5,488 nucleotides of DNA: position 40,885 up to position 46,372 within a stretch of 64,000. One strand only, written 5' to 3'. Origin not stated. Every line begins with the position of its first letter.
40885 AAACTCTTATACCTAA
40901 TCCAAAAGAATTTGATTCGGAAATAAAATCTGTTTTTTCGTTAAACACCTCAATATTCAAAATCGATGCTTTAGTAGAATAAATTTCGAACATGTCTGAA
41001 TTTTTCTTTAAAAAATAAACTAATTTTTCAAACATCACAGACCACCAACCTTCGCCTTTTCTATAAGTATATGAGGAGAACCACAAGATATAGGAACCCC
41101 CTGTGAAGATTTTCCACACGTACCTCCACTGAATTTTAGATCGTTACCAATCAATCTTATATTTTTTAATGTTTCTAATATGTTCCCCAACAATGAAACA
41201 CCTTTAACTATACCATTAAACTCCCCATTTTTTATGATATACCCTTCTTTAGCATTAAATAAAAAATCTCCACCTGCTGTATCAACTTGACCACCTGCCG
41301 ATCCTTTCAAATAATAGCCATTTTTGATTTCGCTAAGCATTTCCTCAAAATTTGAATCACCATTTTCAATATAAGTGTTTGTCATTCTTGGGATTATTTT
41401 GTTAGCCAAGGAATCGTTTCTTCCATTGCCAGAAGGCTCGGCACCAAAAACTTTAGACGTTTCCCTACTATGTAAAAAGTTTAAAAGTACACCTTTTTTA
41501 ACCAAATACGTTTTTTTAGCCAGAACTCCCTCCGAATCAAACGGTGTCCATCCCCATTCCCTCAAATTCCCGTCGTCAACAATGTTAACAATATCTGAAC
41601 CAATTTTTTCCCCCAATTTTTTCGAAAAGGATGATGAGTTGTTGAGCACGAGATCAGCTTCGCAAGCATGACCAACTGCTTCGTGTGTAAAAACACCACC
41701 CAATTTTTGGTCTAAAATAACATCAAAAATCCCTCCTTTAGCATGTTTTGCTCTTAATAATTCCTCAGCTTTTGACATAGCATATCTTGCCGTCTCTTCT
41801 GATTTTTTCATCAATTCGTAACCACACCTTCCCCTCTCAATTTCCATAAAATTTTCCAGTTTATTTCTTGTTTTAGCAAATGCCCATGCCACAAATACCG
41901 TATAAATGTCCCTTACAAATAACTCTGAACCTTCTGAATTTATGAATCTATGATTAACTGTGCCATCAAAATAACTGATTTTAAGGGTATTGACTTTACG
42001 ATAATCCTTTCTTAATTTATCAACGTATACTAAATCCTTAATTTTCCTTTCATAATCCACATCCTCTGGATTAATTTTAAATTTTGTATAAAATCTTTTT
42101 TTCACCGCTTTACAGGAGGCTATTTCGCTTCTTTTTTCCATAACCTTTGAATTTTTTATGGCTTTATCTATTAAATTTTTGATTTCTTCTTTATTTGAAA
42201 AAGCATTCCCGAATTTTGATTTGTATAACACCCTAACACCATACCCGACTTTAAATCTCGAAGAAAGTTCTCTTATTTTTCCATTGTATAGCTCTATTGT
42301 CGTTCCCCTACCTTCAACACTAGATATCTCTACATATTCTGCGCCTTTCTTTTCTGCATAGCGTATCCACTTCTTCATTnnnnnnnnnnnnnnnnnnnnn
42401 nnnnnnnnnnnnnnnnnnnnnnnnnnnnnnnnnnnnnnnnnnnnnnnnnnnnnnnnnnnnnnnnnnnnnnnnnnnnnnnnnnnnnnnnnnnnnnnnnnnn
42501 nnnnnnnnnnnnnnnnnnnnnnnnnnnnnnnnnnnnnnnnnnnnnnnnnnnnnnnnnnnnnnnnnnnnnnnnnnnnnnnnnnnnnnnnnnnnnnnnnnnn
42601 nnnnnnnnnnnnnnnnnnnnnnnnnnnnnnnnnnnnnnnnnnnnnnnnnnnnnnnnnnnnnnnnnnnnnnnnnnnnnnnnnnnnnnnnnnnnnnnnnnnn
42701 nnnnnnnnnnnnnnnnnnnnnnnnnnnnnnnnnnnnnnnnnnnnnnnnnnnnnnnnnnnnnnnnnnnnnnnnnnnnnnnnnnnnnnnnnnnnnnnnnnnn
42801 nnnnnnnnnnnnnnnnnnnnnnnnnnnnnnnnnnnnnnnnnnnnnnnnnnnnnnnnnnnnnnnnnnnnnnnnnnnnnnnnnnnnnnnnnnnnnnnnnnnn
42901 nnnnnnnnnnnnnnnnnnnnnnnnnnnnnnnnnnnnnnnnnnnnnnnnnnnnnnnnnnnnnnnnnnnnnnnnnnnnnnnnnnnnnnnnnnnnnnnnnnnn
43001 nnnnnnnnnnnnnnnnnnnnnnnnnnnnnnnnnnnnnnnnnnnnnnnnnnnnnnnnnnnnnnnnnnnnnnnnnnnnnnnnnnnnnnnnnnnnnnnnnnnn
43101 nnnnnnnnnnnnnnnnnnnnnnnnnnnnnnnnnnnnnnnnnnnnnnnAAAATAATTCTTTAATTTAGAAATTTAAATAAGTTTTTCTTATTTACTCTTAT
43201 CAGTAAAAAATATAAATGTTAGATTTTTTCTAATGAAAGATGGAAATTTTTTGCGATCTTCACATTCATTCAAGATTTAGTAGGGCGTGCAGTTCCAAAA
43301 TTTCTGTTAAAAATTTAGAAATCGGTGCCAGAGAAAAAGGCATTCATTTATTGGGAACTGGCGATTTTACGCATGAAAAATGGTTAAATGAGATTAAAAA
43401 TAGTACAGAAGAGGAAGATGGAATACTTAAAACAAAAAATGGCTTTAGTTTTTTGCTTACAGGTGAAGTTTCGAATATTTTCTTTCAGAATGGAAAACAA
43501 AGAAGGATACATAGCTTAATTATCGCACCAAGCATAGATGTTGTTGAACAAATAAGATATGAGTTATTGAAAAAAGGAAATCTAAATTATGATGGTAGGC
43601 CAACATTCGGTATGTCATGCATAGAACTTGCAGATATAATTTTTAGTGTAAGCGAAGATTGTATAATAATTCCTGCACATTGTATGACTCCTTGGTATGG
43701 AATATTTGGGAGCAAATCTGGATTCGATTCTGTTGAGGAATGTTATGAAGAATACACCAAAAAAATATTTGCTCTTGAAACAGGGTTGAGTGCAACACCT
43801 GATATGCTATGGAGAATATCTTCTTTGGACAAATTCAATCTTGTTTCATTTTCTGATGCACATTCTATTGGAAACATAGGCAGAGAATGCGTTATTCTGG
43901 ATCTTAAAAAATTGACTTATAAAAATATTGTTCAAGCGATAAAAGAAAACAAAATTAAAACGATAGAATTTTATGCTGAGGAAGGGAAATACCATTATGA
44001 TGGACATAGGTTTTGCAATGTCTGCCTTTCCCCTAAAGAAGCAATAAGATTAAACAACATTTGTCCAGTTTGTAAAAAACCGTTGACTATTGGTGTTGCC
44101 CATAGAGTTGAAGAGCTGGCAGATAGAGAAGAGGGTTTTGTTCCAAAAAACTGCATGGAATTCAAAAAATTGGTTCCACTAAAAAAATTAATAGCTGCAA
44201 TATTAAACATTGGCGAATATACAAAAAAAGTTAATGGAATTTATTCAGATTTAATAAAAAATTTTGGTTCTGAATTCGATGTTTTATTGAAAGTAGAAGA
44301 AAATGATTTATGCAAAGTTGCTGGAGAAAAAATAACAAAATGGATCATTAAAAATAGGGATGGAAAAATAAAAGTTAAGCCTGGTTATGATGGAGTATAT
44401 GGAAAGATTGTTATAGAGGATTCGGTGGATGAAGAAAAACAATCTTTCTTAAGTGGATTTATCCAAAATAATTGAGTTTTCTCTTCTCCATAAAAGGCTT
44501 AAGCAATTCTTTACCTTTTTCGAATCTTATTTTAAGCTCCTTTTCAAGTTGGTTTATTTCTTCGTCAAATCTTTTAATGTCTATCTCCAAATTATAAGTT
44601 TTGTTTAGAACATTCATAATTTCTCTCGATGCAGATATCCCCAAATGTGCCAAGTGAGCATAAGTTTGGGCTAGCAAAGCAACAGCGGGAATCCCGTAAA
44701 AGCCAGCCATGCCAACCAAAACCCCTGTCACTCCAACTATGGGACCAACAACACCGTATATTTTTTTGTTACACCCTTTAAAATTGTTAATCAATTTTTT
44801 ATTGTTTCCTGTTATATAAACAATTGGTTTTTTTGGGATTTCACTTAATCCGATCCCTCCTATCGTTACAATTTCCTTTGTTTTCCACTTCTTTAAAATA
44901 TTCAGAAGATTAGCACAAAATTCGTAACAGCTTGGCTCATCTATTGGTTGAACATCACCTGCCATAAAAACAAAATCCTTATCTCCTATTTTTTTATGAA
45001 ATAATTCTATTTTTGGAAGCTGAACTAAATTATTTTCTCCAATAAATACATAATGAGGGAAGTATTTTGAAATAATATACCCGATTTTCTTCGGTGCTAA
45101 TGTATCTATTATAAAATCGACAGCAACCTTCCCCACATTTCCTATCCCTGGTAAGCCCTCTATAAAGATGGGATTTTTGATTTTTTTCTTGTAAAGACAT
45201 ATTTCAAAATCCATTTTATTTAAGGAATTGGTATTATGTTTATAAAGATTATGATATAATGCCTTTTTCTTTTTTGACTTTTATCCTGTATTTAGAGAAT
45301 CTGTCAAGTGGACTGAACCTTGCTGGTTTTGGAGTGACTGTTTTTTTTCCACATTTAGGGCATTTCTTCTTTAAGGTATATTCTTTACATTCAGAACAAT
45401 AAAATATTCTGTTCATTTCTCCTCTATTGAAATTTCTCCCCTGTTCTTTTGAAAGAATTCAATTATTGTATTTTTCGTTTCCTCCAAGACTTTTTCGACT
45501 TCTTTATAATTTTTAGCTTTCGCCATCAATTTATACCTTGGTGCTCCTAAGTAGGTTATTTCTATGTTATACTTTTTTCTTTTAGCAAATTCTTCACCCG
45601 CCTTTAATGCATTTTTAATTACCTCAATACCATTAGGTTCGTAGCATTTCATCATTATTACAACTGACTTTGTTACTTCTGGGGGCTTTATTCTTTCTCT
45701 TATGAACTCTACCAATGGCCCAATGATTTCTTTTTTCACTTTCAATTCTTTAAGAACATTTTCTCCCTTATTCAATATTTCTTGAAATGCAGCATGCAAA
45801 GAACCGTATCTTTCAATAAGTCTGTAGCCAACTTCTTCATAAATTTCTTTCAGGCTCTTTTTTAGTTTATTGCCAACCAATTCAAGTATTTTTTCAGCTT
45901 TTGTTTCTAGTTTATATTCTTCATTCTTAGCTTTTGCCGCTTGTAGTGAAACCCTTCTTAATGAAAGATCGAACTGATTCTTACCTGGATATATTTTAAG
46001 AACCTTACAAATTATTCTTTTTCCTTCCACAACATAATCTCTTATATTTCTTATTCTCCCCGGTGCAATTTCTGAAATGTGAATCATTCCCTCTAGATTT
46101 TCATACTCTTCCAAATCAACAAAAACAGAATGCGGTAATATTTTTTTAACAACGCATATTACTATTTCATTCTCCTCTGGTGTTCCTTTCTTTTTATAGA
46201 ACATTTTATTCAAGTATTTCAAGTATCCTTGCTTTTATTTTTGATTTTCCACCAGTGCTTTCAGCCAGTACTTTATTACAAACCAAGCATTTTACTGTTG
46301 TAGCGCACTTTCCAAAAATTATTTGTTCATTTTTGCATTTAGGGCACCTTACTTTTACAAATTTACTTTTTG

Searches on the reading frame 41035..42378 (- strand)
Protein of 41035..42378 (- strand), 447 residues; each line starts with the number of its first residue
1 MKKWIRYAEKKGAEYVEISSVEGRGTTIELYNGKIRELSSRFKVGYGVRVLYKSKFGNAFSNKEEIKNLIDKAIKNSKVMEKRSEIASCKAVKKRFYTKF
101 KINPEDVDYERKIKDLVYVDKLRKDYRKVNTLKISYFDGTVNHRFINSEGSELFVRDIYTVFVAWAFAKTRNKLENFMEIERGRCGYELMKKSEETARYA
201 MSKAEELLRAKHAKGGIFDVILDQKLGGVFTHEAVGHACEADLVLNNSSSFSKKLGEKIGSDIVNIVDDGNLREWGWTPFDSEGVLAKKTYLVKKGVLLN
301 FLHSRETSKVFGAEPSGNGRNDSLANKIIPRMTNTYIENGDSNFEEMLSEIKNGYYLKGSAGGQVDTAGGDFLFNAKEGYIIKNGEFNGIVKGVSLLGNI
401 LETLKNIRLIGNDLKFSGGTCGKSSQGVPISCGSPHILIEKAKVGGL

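Call 45: search_protein_families(library=pfam, proteins=[window:41035-42378:-], max_evalue=0.001)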
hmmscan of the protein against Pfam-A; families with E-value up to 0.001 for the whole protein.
window:41035-42378:- (447 aa): 3 families
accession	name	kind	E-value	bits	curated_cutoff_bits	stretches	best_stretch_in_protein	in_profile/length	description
PF19289.4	PmbA_TldD_3rd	-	1.4e-68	230.8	22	1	218-446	4-220/220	PmbA/TldA metallopeptidase C-terminal domain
PF01523.21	PmbA_TldD_1st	-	3e-12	47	20.9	1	16-76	1-64/65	PmbA/TldA metallopeptidase domain 1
PF19290.4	PmbA_TldD_2nd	-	3.5e-06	27.8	20.9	1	103-204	2-105/109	PmbA/TldA metallopeptidase central domain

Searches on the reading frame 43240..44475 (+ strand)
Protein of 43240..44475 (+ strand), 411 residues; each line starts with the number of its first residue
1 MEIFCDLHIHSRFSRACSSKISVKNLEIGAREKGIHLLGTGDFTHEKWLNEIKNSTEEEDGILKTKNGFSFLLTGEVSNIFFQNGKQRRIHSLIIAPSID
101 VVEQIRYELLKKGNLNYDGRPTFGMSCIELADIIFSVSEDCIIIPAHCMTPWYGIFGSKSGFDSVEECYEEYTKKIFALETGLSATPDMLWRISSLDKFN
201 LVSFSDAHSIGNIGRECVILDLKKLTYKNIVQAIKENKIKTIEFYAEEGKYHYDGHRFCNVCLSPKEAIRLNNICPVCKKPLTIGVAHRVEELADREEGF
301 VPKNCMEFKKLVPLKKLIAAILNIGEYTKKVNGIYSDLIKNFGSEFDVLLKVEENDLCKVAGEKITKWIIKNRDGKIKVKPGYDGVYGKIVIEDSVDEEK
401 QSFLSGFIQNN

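Call 45: search_protein_families(library=pfam, proteins=[window:43240-44475:+], max_evalue=0.001)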
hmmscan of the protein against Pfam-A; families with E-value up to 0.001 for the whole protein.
window:43240-44475:+ (411 aa): 0 families

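Call 47: search_protein_families(library=ncbifam, proteins=[window:43240-44475:+], max_evalue=0.01)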
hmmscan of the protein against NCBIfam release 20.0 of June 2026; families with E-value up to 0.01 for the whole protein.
window:43240-44475:+ (411 aa): 2 families
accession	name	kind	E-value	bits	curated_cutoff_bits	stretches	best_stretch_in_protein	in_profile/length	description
TIGR00375.1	TIGR00375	hypoth_equivalog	2e-59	201.9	326.6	1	6-390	3-374/374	TIGR00375 family protein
NF045781.1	Spaf1101_AAA_ATP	equivalog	0.0078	14.7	475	1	196-241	258-303/836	Spaf_1101 family AAA-like ATPase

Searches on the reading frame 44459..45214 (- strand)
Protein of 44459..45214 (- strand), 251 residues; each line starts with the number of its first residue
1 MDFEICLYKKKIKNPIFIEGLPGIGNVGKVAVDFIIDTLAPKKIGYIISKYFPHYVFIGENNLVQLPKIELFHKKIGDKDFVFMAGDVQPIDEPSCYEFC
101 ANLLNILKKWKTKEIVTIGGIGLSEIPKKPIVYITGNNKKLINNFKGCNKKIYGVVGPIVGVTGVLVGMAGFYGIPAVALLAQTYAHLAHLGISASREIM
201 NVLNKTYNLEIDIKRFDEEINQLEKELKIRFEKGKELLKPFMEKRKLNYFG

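Call 45: search_protein_families(library=pfam, proteins=[window:44459-45214:-], max_evalue=0.001)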
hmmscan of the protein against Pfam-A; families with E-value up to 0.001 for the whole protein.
window:44459-45214:- (251 aa): 1 family
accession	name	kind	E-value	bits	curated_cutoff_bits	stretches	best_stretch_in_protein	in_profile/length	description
PF09754.15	PAC2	-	7.1e-37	127.7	25.8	1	17-228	1-212/215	PAC2 family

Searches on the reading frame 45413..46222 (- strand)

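Call 45: search_protein_families(library=pfam, proteins=[window:45413-46222:-], max_evalue=0.001)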
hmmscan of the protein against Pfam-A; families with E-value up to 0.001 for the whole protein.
window:45413-46222:- (269 aa): 2 families
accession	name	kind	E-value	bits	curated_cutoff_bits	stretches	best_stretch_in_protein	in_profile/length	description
PF07541.17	EIF_2_alpha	-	2.3e-30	105.4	22.8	1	128-239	2-114/114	Eukaryotic translation initiation factor 2 alpha subunit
PF00575.29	S1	-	1.1e-08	35.7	22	1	15-89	2-74/74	S1 RNA binding domain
